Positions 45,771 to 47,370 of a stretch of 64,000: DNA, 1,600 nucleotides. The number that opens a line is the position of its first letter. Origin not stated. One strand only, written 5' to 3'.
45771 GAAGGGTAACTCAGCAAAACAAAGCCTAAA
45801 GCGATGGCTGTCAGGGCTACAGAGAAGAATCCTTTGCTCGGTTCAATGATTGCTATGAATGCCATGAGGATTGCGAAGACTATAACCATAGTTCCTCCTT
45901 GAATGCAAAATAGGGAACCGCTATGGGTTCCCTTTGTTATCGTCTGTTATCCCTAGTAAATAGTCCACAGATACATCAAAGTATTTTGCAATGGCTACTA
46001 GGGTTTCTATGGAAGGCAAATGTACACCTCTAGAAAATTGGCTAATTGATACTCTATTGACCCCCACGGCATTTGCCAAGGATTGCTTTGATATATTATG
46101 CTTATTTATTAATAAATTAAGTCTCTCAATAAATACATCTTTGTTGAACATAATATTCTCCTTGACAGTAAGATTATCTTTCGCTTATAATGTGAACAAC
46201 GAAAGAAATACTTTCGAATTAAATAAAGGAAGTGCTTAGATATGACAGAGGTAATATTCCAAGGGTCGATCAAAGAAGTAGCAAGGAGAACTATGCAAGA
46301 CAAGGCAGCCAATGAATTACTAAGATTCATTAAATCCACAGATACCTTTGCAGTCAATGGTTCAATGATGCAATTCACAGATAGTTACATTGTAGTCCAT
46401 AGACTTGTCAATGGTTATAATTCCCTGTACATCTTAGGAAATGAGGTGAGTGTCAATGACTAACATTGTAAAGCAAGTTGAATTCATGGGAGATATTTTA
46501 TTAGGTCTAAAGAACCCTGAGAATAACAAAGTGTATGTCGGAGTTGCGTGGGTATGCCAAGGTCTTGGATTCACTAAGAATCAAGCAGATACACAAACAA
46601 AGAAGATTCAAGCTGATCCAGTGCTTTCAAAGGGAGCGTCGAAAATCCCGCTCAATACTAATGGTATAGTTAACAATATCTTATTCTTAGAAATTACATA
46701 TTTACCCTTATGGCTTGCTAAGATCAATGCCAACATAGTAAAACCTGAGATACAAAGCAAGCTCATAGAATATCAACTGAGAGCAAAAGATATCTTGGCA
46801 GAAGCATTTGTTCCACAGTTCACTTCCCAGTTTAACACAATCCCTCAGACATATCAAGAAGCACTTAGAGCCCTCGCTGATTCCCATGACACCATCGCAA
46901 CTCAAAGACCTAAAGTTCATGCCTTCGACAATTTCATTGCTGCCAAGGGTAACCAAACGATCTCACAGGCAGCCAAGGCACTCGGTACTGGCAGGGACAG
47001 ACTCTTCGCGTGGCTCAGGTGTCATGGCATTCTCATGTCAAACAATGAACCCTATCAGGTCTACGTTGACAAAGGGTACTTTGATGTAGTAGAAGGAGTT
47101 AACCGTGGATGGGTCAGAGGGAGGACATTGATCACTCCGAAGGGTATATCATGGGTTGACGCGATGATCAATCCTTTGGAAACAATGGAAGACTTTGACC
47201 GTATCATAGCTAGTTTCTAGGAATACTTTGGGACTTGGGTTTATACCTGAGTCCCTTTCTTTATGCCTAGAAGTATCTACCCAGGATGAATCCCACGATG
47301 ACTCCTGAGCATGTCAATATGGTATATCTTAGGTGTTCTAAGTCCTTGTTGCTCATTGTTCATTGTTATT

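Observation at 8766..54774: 25 copies of a polar ~36-bp motif punctuate the early/middle genome at gene junctions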

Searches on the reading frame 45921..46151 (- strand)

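Call 10: search_protein_families(library=pfam, proteins=[window:45921-46151:-])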
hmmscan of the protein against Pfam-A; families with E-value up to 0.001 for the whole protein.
window:45921-46151:- (76 aa): 6 families
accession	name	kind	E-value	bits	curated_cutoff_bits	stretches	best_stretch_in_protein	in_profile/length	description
PF01381.28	HTH_3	-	2.8e-11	43.7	23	1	15-65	5-55/55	Helix-turn-helix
PF13443.12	HTH_26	-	3.8e-08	33.9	22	1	10-71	1-63/63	Cro/C1-type HTH DNA-binding domain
PF12844.13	HTH_19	-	6.6e-08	32.8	30.2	1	9-66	2-59/64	Helix-turn-helix domain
PF13560.12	HTH_31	-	0.00015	22.4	27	1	18-63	13-59/64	Helix-turn-helix domain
PF08667.16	BetR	-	0.00041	20.9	21.6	1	4-76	3-79/148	BetR domain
PF07022.19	Phage_CI_repr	-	0.0007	20.3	22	1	14-67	6-59/65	Bacteriophage CI repressor helix-turn-helix domain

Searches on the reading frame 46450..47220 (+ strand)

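Call 10: search_protein_families(library=pfam, proteins=[window:46450-47220:+])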
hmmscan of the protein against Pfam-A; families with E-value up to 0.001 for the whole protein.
window:46450-47220:+ (256 aa): 2 families
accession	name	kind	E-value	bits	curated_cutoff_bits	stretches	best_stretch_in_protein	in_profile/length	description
PF03374.19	ANT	-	2.9e-21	76.3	25.3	1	148-236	3-101/108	Phage antirepressor protein KilAC domain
PF10547.14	P22_AR_N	-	8.9e-21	74.7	30.7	1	9-122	2-111/115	P22_AR N-terminal domain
